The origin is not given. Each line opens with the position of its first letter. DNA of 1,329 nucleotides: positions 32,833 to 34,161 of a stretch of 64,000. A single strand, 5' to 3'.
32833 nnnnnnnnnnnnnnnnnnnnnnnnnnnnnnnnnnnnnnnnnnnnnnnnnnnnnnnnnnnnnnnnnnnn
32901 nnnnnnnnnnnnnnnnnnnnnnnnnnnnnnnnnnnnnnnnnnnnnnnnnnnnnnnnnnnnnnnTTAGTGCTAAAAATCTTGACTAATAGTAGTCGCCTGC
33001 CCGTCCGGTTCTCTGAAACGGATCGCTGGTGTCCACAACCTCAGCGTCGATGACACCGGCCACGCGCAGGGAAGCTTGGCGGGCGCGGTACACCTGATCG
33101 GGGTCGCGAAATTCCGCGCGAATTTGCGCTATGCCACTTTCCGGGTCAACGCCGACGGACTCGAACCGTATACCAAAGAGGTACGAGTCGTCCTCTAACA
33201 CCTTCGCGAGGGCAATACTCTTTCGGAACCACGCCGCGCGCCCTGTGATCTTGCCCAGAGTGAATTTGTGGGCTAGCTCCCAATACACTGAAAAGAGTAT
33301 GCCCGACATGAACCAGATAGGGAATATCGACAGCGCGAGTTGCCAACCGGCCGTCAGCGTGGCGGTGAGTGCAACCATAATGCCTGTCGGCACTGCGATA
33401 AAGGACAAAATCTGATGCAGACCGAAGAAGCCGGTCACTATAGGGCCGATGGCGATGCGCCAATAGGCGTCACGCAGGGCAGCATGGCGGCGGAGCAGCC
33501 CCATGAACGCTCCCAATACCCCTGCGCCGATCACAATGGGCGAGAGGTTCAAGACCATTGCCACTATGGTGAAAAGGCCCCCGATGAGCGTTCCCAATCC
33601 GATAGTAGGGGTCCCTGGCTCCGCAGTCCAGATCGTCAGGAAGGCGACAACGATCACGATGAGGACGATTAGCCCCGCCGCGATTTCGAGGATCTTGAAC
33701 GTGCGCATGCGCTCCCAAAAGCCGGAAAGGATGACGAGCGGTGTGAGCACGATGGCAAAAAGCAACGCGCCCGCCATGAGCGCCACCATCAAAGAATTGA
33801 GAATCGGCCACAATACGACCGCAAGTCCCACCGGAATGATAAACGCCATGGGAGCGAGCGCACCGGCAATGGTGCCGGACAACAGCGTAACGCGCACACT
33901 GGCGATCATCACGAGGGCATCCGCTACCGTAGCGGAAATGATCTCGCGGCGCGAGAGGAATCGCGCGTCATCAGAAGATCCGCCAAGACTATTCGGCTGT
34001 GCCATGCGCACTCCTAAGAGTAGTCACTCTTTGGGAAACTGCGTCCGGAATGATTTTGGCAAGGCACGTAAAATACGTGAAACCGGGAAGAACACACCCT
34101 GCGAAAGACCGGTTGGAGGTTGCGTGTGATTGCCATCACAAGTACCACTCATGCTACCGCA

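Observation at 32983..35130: Tandem paralogous polytopic membrane proteins of no recognisable family, each with a conserved ~90-aa C-terminal soluble domain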

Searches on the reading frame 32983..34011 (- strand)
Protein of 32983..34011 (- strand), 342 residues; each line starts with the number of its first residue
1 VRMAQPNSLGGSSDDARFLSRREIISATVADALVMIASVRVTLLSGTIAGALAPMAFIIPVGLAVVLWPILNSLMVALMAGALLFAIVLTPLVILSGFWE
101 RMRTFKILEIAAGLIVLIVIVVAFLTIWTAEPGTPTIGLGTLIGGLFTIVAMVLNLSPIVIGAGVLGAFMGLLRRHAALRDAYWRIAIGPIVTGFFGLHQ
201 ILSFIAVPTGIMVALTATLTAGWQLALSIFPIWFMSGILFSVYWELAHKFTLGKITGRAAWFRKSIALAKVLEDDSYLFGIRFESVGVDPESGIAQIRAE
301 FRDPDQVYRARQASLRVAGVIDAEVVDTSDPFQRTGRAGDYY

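Call 4: search_protein_families(library=pfam, proteins=[window:32983-34011:-], max_evalue=0.1)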
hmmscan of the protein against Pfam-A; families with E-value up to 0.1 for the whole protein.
window:32983-34011:- (342 aa): 0 families

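Call 5: search_protein_families(library=ncbifam, proteins=[window:32983-34011:-], max_evalue=0.1)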
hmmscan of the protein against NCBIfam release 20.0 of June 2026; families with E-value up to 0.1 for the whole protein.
window:32983-34011:- (342 aa): 0 families

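Call 6: find_homologous_proteins(query=window:32983-34011:-, max_evalue=0.001)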
Query window:32983-34011:- (342 aa): 22 proteins with E <= 0.001 among 8000 candidates.
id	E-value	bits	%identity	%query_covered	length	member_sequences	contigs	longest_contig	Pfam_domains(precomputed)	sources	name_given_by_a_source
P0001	7.6e-211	717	100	99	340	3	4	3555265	-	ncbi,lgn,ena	-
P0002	6.4e-162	556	75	99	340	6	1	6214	-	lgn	-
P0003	3.8e-159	547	74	99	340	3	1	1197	-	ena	-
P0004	9.9e-159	546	74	99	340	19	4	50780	-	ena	-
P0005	5.5e-158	543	73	99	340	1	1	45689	-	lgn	-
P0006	5.8e-157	540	74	98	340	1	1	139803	-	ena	-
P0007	5.8e-157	540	73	99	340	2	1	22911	-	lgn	-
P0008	7.0e-157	540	73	99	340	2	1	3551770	-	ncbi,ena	-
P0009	1.2e-156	539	74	99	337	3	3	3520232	-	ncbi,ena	-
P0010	5.7e-156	537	72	99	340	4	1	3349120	-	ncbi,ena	-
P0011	3.2e-155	534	73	99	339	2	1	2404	-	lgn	-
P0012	6.1e-155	533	73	99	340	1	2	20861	-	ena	-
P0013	2.0e-154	532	72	99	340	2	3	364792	-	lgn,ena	-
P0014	1.3e-152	526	74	99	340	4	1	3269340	-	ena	-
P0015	1.1e-150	519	74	96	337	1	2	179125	-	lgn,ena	-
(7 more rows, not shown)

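Call 8: find_encoding_contigs(protein=P0001, flank=10000, max_places=4)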
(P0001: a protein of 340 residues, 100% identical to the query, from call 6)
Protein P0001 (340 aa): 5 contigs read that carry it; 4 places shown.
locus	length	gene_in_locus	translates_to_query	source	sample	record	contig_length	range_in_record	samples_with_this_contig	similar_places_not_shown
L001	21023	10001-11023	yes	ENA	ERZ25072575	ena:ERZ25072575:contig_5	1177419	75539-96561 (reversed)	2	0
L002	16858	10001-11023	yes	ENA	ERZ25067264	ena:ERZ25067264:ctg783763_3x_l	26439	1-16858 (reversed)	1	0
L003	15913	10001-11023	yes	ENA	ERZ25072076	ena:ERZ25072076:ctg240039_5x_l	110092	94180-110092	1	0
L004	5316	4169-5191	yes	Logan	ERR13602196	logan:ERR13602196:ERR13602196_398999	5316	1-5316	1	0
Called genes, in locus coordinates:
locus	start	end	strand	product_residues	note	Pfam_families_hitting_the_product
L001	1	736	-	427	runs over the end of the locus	PF00675:Peptidase_M16, PF05193:Peptidase_M16_C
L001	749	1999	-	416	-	PF22694:CtpB_N-like, PF00595:PDZ, PF13180:PDZ_2, PF17820:PDZ_6, PF03572:Peptidase_S41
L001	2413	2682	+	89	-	-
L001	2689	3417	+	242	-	PF01944:SpoIIM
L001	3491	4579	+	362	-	PF01321:Creatinase_N, PF00557:Peptidase_M24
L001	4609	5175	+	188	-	PF08207:EFP_N, PF01132:EFP, PF09285:Elong-fact-P_C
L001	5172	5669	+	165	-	PF00364:Biotin_lipoyl (weak)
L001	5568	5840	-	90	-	-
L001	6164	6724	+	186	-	PF28474:DUF8412, PF13376:OmdA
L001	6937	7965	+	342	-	PF00005:ABC_tran, PF13304:AAA_21, PF13732:DrrA1-3_C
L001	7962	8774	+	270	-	PF01061:ABC2_membrane, PF12698:ABC2_membrane_3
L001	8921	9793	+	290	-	-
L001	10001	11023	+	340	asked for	-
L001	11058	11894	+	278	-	PF04909:Amidohydro_2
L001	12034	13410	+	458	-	PF04734:Ceramidase_alk (weak)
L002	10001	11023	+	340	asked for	-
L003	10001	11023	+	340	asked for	-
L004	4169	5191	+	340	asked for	-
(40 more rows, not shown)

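Call 20: search_solved_structures(query=A1, max_evalue=10, show_alignments=2)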
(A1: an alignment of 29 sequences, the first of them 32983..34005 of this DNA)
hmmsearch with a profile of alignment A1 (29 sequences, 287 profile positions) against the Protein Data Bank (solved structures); distinct sequences matched with E-value up to 10: 0.

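Call 21: predict_structure(alignment_id=A1)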
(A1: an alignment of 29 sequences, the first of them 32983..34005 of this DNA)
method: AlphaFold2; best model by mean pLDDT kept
length: 340 residues; sequences in the alignment: 29
mean_pLDDT: 69.6   pTM: 0.56
mean pLDDT of the five models: 69.6, 67.6, 66.6, 57.2, 56.9
residues with pLDDT >= 90: 4; 70-90: 161; 50-70: 141; < 50: 34
segments of 3 or more residues with pLDDT < 50: 1-14, 191-193, 332-340
pLDDT, mean of each block of 10 residues (from residue 1): 29 57 68 80 87 71 67 67 66 53 55 66 57 59 76 80 86 78 63 58 66 67 65 71 83 68 83 81 81 85 87 88 77 45
secondary structure, 60 per line:
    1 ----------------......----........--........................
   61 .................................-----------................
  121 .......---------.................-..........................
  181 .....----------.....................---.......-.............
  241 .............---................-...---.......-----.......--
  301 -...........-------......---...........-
elements in order: H19-22 H27-34 H37-93 H105-127 H137-153 H155-185 H196-216 H220-226 H228-253 H257-272 E280-286 E292-298 H302-312 E320-325 H329-339

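Call 22: search_protein_representatives(alignment_id=A1)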
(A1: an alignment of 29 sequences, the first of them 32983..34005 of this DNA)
Query: 29 sequences, 287 profile positions. Proteins with E-value up to 0.001 (for the whole library): 28; up to 1e-10: 11; up to 1e-30: 4. The best 28 are listed.
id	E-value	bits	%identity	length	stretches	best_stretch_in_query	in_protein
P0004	2.0e-118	411.4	-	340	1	1-284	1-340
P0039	1.7e-94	332.8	-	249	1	39-287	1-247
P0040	3.3e-45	171.1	-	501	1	15-265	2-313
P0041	6.7e-43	163.5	-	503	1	15-270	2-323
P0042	1.4e-30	123.1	-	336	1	21-266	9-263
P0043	7.4e-30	120.7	-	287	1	28-266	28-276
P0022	1.7e-22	96.6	-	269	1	1-88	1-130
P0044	1.7e-14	70.3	-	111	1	2-52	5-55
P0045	4.9e-14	68.8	-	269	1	94-266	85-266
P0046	1.3e-13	67.4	-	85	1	197-267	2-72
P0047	9.2e-11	58.1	-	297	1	59-265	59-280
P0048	2.2e-10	56.8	-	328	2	136-266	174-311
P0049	1.5e-09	54.1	-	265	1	57-264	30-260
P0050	1.9e-09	53.7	-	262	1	101-264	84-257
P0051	2.6e-09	53.3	-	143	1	15-104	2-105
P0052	2.6e-08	50.0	-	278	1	91-264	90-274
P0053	2.7e-08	50.0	-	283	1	47-264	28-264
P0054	8.4e-08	48.4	-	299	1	38-267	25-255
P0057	6.8e-07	45.4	-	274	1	42-267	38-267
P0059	6.1e-06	42.2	-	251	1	37-262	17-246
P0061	2.6e-04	36.9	-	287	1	39-266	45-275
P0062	3.0e-04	36.7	-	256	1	39-263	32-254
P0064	9.9e-04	35.0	-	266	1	42-265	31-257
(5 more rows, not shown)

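Call 26: search_protein_families(library=pfam, proteins=[P0040, P0041, P0042, P0043, P0045, P0048, P0054, P0057, P0061, P0064], max_evalue=0.1)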
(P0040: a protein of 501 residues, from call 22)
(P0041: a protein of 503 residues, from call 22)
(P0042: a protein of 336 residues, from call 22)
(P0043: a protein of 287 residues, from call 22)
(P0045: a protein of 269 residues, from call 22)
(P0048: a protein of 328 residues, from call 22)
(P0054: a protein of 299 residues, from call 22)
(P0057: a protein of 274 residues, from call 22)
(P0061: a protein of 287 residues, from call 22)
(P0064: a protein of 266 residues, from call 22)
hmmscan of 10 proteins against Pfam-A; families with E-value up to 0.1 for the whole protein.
P0040 (501 aa): 6 families
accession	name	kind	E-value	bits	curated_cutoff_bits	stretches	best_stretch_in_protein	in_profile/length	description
PF06271.18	RDD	-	1.8e-18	67.6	24.1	1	367-491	2-137/137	RDD family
PF04972.22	BON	-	0.003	18.3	27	1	271-307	24-60/69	BON domain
PF06677.18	Auto_anti-p27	-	0.0045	17.5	24.1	1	331-355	12-40/40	Sjogren's syndrome/scleroderma autoantigen 1 (Autoantigen p27)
PF12172.15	zf-ChsH2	-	0.0069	16.6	23.2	1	330-357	7-34/37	ChsH2, rubredoxin-like zinc ribbon domain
PF12773.13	DZR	-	0.013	16.1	27.3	1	337-359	1-23/45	Double zinc ribbon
PF18912.6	DZR_2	-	0.053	13.8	27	1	333-358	6-31/56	Double zinc ribbon domain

P0041 (503 aa): 5 families
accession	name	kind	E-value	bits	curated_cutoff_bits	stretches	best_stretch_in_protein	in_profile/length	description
PF06271.18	RDD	-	1.4e-19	71.1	24.1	1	369-492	2-136/137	RDD family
PF13240.11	Zn_Ribbon_1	-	0.0012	19.1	25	1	339-356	2-19/23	zinc-ribbon domain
PF12773.13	DZR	-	0.0023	18.5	27.3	1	339-360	1-22/45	Double zinc ribbon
PF17032.10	Zn_ribbon_15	-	0.034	15.4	28.9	1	336-357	52-73/73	zinc-ribbon family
PF18912.6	DZR_2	-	0.074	13.3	27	0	338-358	9-29/56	Double zinc ribbon domain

P0042 (336 aa): 0 families

P0043 (287 aa): 0 families

P0045 (269 aa): 2 families
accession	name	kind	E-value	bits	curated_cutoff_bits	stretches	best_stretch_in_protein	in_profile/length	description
PF04972.22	BON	-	1e-05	26.1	27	1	204-261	8-62/69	BON domain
PF21937.1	Yop-YscD_ppl_2nd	-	0.025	14.7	27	1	222-263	21-63/67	YscD/CdsD-like Bon-like domain 2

P0048 (328 aa): 0 families

P0054 (299 aa): 0 families

P0057 (274 aa): 1 family
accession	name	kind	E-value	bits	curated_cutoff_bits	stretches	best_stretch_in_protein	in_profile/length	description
PF04972.22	BON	-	6.9e-05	23.5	27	1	213-267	16-67/69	BON domain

P0061 (287 aa): 1 family
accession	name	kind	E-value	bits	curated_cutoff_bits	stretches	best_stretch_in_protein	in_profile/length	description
PF04972.22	BON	-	0.00033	21.3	27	1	218-274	12-65/69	BON domain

P0064 (266 aa): 0 families

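Call 31: find_related_loci(query=A1, collection=genome_contigs, flank=8000)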
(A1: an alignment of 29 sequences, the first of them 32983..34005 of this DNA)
Query A1 (340 aa) in genome_contigs; peptide patterns used: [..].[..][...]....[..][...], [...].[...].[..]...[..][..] (x = any residue, [..] = any of these).
97 stretches matched a pattern; 18 encode a relative of the query (tblastn E <= 1e-3); 15 distinct loci.
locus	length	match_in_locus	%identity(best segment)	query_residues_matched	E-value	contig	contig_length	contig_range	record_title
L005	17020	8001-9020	74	1-339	3e-167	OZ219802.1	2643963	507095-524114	MAG: Chloroflexota bacterium isolate 50a8419b-8e17-430b-920a-11f3287aca29 genome assembly, chromosome: 2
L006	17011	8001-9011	74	1-340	2e-166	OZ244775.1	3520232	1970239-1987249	MAG: Chloroflexota bacterium isolate 16d11fe7-7e2c-40b4-8e2f-5374e7366b5d genome assembly, chromosome: 1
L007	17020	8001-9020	74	1-340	7e-165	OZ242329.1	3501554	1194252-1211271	MAG: Chloroflexota bacterium isolate 2b2caabe-c752-47ff-af95-c7664a5aabd3 genome assembly, chromosome: 1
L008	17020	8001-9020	72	1-340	1e-163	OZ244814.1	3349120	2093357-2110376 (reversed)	MAG: Chloroflexota bacterium isolate 69ec6d3d-2374-4d29-b98a-ed9ec61ffa6d genome assembly, chromosome: 1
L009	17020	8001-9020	74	1-339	4e-161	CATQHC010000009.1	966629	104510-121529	MAG: Chloroflexota bacterium isolate 11a6ff70-42c8-4f36-b917-3d1cb5cddc1f genome assembly, contig: contig_9, whole genom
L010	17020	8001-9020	74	1-339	4e-161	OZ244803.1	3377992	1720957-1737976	MAG: Chloroflexota bacterium isolate 79ba3885-3119-4226-a239-5f829a180bad genome assembly, chromosome: 1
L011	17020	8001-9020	73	1-339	1e-160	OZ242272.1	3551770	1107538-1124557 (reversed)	MAG: Chloroflexota bacterium isolate e1420fa2-ce91-4a5a-b5ce-1a2ec9efecdf genome assembly, chromosome: 1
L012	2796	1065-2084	74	1-340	5e-169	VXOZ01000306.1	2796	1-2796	MAG: Chloroflexi bacterium isolate SB0662_bin_44 NODE_18424_length_2796_cov_18.832543, whole genome shotgun sequence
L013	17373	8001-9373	73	1-340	4e-152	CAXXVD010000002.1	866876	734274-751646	MAG: Chloroflexota bacterium isolate fe2c5841-0234-49a8-8bce-d97ad08295c1 genome assembly, contig: contig_2, whole genom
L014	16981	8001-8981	70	1-330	3e-139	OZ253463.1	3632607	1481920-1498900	MAG: Chloroflexota bacterium isolate 29d2856e-e75a-4040-aa7f-32dfb5fb0cd3 genome assembly, chromosome: 1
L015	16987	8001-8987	74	1-330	2e-155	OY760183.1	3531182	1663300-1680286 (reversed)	MAG: Chloroflexota bacterium isolate 1e5240b1-722b-4dd6-bc08-6f4f73fd4587 genome assembly, chromosome: 1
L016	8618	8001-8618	71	11-219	6e-87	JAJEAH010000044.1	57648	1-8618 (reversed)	MAG: Chloroflexota bacterium isolate jk18x7bins.44 k141_226292, whole genome shotgun sequence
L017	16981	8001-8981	71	1-330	9e-138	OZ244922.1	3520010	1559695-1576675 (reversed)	MAG: Chloroflexota bacterium isolate ead8ffbb-32b5-46cb-8623-33c4fc8e8bc9 genome assembly, chromosome: 1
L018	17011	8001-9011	71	1-340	1e-147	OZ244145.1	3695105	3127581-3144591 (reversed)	MAG: Chloroflexota bacterium isolate eb05c879-3c2f-44be-9c84-8645a4b398cc genome assembly, chromosome: 1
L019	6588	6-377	80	215-338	2e-63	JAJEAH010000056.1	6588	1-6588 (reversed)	MAG: Chloroflexota bacterium isolate jk18x7bins.44 k141_658079, whole genome shotgun sequence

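Call 34: find_encoding_contigs(protein=P0045, flank=8000, max_places=3)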
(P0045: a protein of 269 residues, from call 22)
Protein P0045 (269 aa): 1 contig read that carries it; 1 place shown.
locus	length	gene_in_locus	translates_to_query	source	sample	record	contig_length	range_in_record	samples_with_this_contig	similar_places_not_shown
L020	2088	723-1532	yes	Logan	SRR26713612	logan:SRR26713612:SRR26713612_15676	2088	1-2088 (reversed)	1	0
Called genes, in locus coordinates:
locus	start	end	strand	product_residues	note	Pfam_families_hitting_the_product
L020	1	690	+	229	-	?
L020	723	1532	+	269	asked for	PF04972:BON (weak)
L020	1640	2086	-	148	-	?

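Call 35: find_encoding_contigs(protein=P0040, flank=8000, max_places=3)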
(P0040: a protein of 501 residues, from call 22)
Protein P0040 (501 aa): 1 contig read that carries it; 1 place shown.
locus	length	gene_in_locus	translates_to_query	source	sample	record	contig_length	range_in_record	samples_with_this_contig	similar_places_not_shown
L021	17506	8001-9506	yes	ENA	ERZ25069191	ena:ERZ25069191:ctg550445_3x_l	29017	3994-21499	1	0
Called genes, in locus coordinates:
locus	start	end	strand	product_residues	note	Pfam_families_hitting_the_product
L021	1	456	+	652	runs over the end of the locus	PF00873:ACR_tran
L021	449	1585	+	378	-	PF00873:ACR_tran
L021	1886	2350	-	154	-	PF09990:DUF2231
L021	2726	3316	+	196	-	-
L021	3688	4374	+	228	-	PF00072:Response_reg, PF00486:Trans_reg_C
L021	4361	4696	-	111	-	-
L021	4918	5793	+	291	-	PF00672:HAMP, PF00512:HisKA, PF13581:HATPase_c_2 (weak), PF02518:HATPase_c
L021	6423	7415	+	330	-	PF01547:SBP_bac_1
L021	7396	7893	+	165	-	-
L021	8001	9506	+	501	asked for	PF06271:RDD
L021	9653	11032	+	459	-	PF01547:SBP_bac_1 (weak)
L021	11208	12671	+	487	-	PF01547:SBP_bac_1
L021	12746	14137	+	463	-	PF01547:SBP_bac_1 (weak)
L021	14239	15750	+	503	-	PF06271:RDD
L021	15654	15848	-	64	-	-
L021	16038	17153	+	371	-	PF04551:GcpE, PF26540:GcpE_C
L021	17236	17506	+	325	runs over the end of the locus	PF15902:Sortilin-Vps10 (faint), PF25852:DUF6242_C (faint), PF14870:PSII_BNR (faint), PF02012:BNR (faint)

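Call 36: find_encoding_contigs(protein=P0042, flank=8000, max_places=3)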
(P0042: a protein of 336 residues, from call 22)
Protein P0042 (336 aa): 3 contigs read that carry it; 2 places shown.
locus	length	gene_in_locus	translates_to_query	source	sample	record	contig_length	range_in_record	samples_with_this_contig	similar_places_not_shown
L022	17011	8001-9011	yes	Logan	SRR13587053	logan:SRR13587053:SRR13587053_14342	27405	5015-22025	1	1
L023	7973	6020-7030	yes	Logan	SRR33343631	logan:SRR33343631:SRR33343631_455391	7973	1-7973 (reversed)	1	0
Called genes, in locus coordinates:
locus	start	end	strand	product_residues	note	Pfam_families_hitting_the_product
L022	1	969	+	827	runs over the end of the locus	PF02861:Clp_N, PF00004:AAA, PF23569:NBD_SMAX1, PF17871:AAA_lid_9, PF07724:AAA_2, PF07728:AAA_5, PF00004:AAA, PF10431:ClpB_D2-small, +14 more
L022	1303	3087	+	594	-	PF01336:tRNA_anti-codon, PF00152:tRNA-synt_2, PF02938:GAD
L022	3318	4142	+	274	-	PF04951:Peptidase_M55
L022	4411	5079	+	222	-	PF00072:Response_reg, PF00486:Trans_reg_C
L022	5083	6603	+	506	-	PF00672:HAMP, PF00512:HisKA, PF02518:HATPase_c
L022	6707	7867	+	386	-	PF00089:Trypsin, PF13365:Trypsin_2, PF13180:PDZ_2, PF17820:PDZ_6 (weak)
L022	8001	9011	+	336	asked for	-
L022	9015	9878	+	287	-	-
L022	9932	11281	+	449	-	PF01547:SBP_bac_1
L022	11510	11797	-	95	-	PF22743:PspAA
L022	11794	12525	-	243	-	PF04012:PspA_IM30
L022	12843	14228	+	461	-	PF01547:SBP_bac_1, PF13416:SBP_bac_8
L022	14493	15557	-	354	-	PF03417:AAT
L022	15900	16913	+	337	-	PF08240:ADH_N (weak), PF16912:Glu_dehyd_C (weak), PF00107:ADH_zinc_N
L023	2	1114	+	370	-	?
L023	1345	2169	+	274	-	PF04951:Peptidase_M55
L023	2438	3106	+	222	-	PF00072:Response_reg, PF00486:Trans_reg_C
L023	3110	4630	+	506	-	PF00672:HAMP, PF00512:HisKA, PF02518:HATPase_c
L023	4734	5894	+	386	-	PF00089:Trypsin, PF13365:Trypsin_2, PF13180:PDZ_2, PF17820:PDZ_6 (weak)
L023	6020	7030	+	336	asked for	-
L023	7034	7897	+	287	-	-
